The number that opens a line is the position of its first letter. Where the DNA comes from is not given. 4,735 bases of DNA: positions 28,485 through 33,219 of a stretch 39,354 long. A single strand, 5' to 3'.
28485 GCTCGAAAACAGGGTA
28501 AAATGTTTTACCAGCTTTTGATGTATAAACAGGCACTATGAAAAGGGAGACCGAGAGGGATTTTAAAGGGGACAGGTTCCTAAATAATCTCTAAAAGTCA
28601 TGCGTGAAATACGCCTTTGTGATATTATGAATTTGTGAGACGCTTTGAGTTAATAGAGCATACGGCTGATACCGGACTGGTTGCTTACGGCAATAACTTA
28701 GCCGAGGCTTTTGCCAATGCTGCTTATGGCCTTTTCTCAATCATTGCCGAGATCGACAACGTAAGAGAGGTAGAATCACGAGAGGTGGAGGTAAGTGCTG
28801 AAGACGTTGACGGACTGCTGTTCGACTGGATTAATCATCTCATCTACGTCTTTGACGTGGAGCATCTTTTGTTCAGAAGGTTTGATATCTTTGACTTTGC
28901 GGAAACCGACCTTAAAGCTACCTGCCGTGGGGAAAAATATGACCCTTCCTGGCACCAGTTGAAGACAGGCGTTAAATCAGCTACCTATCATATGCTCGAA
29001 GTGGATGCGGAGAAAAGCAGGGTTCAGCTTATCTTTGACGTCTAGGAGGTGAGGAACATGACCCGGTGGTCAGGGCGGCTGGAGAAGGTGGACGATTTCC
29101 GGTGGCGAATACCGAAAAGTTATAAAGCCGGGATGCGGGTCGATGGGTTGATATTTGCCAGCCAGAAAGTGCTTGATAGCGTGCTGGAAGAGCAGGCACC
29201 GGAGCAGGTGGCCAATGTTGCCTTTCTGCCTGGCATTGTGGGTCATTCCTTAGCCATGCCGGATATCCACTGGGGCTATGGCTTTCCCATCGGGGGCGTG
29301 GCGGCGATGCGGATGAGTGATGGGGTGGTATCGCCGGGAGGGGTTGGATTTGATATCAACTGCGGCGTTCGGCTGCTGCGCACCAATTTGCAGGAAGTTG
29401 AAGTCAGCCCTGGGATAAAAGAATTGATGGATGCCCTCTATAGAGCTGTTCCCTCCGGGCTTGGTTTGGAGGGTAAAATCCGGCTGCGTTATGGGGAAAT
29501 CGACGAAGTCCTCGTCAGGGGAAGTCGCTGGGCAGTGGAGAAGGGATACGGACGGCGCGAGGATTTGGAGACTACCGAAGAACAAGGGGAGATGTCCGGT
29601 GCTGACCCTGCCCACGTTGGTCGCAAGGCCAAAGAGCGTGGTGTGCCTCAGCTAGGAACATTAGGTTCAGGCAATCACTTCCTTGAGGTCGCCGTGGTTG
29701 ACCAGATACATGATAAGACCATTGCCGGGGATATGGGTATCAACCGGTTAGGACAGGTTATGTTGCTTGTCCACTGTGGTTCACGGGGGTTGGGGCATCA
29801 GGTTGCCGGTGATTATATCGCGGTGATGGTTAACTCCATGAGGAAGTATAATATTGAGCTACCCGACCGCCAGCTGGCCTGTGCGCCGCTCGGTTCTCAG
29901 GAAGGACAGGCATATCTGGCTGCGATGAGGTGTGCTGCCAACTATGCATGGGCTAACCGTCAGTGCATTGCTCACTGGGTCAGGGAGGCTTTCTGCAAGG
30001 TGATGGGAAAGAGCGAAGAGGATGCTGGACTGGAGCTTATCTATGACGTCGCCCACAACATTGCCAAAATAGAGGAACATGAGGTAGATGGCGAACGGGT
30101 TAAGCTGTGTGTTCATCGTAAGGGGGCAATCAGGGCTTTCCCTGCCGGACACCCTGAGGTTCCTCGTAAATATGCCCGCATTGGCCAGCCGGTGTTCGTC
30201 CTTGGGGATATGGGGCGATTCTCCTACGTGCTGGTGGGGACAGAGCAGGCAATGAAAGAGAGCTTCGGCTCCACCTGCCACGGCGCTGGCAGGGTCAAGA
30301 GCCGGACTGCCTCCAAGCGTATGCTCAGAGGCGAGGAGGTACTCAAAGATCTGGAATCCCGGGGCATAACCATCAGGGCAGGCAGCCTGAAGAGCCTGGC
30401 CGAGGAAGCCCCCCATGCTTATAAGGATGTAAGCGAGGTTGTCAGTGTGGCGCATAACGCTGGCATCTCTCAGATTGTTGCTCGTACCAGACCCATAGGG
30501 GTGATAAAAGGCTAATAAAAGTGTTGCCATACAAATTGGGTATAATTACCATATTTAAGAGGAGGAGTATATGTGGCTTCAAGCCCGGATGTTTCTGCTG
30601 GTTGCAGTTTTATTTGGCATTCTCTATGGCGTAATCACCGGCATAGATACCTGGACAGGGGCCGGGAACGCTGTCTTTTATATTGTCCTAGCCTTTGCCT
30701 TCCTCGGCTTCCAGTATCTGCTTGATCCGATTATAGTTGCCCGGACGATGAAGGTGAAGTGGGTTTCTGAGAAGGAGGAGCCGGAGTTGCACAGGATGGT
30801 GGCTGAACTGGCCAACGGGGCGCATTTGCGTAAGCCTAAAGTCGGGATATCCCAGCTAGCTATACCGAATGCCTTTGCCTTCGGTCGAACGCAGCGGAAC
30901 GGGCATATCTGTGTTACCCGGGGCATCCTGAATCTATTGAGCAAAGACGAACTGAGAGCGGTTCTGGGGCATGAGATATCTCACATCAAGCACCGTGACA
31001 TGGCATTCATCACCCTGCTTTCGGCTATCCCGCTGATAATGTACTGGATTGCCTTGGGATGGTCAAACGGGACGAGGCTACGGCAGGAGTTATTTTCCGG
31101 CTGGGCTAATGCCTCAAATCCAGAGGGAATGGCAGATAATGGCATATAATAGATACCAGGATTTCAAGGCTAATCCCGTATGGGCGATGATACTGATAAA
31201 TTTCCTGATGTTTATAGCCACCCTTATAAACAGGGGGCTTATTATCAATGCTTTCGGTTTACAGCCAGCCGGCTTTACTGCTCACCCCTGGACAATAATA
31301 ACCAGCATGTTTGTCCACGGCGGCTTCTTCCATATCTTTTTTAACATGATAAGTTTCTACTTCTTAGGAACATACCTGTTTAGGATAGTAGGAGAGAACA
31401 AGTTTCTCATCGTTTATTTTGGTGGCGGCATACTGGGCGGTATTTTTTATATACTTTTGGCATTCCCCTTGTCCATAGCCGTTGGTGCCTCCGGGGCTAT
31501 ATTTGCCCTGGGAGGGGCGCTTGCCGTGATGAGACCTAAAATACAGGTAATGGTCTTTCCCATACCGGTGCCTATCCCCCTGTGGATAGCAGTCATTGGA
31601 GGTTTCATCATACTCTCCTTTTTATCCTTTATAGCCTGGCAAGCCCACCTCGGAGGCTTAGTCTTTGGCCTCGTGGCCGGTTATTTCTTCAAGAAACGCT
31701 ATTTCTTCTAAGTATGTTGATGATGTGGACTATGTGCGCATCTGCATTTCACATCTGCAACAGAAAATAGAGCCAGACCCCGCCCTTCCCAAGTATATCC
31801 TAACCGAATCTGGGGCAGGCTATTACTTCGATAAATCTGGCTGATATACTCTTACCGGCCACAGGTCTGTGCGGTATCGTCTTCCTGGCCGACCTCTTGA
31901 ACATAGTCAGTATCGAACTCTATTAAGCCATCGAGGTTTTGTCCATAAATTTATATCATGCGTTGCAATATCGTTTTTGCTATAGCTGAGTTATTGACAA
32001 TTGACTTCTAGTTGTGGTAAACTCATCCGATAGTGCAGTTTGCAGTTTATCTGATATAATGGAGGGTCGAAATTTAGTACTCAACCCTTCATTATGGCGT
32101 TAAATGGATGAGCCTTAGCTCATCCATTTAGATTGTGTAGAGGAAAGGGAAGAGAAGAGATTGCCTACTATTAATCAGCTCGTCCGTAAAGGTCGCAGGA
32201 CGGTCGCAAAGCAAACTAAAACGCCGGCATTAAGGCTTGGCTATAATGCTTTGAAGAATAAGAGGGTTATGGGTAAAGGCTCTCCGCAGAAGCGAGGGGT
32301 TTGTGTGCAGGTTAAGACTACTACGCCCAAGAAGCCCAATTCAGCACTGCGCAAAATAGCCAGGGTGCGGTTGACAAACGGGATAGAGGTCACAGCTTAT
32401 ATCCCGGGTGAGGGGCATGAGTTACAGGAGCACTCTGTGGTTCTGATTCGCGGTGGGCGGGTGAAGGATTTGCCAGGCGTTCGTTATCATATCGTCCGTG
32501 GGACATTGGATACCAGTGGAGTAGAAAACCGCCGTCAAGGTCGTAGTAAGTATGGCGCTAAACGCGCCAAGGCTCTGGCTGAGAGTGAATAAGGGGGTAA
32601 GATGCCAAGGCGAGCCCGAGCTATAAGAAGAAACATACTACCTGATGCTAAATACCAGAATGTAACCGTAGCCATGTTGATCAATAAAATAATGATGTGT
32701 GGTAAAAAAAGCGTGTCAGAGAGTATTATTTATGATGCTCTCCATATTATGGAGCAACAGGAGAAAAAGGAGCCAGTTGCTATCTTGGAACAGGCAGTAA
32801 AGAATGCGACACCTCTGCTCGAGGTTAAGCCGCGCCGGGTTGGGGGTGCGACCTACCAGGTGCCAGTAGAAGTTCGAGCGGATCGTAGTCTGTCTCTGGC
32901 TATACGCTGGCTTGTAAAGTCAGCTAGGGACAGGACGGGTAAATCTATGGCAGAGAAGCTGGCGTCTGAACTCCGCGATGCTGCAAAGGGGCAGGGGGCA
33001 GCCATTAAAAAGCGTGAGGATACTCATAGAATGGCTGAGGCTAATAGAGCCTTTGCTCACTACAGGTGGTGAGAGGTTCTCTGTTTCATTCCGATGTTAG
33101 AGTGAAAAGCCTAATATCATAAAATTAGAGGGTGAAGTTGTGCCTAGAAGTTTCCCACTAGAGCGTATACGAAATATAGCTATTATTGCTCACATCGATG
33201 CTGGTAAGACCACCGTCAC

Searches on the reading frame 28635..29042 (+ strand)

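Call 74: search_protein_families(library=pfam, proteins=[window:28635-29042:+], max_evalue=0.00001)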
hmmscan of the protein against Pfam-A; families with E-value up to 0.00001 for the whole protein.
window:28635-29042:+ (136 aa): 1 family
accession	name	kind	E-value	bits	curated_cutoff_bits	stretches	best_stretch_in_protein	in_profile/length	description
PF01951.21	Archease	-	2.1e-40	138.6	25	1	4-136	1-136/136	Archease protein family (MTH1598/TM1083)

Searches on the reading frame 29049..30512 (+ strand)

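Call 74: search_protein_families(library=pfam, proteins=[window:29049-30512:+], max_evalue=0.00001)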
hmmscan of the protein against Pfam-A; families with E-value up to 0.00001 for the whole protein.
window:29049-30512:+ (488 aa): 1 family
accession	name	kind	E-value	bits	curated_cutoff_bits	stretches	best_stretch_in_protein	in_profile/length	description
PF01139.22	RtcB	-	2.2e-176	587.7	27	1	53-488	1-426/426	tRNA-splicing ligase RtcB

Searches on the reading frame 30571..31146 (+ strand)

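Call 74: search_protein_families(library=pfam, proteins=[window:30571-31146:+], max_evalue=0.00001)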
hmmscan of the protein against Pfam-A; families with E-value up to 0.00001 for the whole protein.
window:30571-31146:+ (192 aa): 2 families
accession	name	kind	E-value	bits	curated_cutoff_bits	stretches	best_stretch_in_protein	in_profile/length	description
PF01435.24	Peptidase_M48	-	2.4e-25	89.9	20.3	1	68-164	2-105/186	Peptidase family M48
PF05569.17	Peptidase_M56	-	2.9e-06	27.1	31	1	30-159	97-223/296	BlaR1 peptidase M56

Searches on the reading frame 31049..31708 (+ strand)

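Call 74: search_protein_families(library=pfam, proteins=[window:31049-31708:+], max_evalue=0.00001)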
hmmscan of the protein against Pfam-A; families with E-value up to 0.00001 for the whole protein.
window:31049-31708:+ (220 aa): 1 family
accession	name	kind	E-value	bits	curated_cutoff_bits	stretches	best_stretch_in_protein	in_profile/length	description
PF01694.28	Rhomboid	-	2.8e-32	112.3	22.6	1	79-215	3-141/143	Rhomboid domain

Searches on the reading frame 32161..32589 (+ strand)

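Call 74: search_protein_families(library=pfam, proteins=[window:32161-32589:+], max_evalue=0.00001)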
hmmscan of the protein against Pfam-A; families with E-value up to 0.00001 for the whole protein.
window:32161-32589:+ (143 aa): 1 family
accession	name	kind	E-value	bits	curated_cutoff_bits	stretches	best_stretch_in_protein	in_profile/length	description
PF00164.32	Ribosom_S12_S23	-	8.9e-39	132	22.3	1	39-137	9-109/110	Ribosomal protein S12/S23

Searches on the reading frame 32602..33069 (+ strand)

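Call 74: search_protein_families(library=pfam, proteins=[window:32602-33069:+], max_evalue=0.00001)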
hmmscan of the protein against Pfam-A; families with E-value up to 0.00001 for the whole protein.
window:32602-33069:+ (156 aa): 1 family
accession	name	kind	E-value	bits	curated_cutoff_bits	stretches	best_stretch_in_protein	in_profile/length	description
PF00177.27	Ribosomal_S7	-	7.5e-61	204.5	24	1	2-149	1-148/148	Ribosomal protein S7p/S5e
